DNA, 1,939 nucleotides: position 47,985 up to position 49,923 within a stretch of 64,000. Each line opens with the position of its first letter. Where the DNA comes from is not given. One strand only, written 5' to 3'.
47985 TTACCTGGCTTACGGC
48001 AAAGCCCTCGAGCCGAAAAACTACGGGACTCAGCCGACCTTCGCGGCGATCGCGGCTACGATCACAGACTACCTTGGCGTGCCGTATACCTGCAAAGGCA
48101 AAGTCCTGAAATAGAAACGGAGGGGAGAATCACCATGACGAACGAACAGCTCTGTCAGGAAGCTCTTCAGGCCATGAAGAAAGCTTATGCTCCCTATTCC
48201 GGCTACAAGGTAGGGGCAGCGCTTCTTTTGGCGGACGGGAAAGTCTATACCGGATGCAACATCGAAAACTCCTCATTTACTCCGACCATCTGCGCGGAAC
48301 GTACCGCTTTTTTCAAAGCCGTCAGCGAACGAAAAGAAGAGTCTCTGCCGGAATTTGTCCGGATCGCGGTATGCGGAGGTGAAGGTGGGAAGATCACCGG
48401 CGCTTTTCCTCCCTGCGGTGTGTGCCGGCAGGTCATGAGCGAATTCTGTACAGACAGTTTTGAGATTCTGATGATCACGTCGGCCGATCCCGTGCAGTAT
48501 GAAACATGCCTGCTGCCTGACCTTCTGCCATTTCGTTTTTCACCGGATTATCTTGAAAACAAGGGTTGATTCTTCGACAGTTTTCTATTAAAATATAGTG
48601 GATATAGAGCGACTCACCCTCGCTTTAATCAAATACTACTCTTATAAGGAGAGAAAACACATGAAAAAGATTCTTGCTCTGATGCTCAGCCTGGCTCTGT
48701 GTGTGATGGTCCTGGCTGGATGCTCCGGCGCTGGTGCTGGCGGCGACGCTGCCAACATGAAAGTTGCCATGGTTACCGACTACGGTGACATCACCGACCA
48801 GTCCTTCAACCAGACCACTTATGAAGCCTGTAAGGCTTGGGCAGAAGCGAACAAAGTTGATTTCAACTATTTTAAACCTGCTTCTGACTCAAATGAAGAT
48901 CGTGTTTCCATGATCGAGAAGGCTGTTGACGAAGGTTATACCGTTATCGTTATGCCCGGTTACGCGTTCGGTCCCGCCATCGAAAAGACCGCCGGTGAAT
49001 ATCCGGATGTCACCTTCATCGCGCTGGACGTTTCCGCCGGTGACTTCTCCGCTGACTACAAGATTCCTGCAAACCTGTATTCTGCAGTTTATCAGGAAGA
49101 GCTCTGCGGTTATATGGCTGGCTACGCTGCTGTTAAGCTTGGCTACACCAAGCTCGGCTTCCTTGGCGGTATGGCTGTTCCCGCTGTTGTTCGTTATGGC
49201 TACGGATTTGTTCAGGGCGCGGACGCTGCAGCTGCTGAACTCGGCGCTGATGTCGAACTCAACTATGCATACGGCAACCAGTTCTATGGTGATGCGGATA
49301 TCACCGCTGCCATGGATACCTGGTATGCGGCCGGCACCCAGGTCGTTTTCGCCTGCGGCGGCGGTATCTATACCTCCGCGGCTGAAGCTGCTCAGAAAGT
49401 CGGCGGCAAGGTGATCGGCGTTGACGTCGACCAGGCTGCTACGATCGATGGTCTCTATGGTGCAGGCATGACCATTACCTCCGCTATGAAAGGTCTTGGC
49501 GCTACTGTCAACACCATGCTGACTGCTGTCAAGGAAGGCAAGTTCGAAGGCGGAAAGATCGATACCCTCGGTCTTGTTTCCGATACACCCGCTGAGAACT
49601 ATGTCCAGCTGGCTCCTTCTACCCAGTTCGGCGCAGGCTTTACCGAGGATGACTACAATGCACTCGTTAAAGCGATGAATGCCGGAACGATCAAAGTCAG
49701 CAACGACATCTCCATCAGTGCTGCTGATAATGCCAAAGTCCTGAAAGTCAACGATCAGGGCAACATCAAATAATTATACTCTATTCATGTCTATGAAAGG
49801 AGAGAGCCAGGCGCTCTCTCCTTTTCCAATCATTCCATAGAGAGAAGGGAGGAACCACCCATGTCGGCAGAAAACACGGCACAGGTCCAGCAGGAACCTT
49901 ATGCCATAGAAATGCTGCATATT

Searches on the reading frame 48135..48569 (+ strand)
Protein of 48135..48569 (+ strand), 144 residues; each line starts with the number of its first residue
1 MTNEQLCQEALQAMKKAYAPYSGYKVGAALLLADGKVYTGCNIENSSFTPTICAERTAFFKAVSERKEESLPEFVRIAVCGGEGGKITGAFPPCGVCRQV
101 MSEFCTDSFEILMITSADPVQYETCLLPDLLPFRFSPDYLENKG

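Call 6: search_protein_families(library=pfam, proteins=[window:48135-48569:+], max_evalue=0.001)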
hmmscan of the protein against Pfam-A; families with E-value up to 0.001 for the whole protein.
window:48135-48569:+ (144 aa): 2 families
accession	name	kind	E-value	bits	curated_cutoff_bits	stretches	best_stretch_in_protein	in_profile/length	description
PF00383.29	dCMP_cyt_deam_1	-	2.4e-17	63.1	25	1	3-108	4-97/102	Cytidine and deoxycytidylate deaminase zinc-binding region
PF08211.18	dCMP_cyt_deam_2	-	1.6e-13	51.4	25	1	4-68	42-106/130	Cytidine and deoxycytidylate deaminase zinc-binding region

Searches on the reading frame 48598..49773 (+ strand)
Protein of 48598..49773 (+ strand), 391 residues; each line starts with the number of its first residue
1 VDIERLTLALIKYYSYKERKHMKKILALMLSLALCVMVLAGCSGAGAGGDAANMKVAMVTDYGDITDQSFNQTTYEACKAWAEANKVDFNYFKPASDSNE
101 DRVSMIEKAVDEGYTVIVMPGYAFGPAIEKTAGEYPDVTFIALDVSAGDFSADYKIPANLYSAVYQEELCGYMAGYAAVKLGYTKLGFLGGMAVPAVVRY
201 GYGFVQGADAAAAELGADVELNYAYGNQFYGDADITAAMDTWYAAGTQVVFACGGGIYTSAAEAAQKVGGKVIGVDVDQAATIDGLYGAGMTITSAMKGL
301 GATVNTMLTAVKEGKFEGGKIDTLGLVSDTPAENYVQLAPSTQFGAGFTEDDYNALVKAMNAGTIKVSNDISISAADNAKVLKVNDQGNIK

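Call 24: search_protein_families(library=pfam, proteins=[window:48598-49773:+], max_evalue=0.00001)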
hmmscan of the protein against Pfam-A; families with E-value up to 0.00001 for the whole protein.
window:48598-49773:+ (391 aa): 2 families
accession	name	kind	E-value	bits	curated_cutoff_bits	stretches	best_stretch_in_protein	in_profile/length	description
PF02608.20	Bmp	-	1.3e-34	120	24.1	1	55-327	2-262/301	ABC transporter substrate-binding protein PnrA-like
PF13407.12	Peripla_BP_4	-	4.1e-06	27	35.1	0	67-315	9-257/258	Periplasmic binding protein domain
